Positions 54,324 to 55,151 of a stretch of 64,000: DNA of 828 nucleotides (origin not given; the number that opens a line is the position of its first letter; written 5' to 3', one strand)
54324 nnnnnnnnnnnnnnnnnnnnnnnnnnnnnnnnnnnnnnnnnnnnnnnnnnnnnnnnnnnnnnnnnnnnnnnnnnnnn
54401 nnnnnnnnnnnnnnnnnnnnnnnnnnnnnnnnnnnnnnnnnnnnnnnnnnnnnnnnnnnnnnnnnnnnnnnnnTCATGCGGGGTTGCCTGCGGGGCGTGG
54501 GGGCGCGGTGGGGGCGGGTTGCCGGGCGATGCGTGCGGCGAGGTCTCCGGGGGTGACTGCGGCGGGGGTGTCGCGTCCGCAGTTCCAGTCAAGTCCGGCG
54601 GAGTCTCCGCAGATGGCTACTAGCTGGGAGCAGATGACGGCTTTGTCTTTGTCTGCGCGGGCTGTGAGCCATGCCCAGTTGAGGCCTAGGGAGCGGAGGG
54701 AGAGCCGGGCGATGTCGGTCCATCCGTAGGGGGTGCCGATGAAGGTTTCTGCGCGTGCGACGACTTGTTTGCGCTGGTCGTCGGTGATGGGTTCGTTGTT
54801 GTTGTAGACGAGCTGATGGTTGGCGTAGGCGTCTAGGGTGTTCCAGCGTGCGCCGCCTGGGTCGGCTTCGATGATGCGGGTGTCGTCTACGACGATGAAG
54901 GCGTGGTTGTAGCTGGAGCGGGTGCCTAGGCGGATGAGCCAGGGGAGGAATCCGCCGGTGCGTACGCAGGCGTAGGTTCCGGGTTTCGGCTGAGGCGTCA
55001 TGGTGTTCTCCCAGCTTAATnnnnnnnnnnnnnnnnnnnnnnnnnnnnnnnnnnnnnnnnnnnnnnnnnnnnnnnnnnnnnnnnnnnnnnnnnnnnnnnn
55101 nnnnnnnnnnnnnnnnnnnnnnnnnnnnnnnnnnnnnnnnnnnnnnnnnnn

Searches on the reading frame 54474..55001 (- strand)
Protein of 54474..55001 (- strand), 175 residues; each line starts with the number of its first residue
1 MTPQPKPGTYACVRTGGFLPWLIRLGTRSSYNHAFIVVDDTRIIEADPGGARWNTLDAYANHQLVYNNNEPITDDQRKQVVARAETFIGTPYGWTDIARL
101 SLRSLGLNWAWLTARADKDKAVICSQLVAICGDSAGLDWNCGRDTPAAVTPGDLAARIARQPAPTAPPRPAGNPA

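Call 62: search_protein_families(library=pfam, proteins=[window:54474-55001:-], max_evalue=0.01)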
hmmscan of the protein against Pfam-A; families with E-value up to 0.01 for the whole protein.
window:54474-55001:- (175 aa): 1 family
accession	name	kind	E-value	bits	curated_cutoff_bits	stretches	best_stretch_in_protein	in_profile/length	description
PF05708.18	Peptidase_C92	-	2.4e-05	24.9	27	1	29-95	23-99/166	Permuted papain-like amidase enzyme, YaeF/YiiX, C92 family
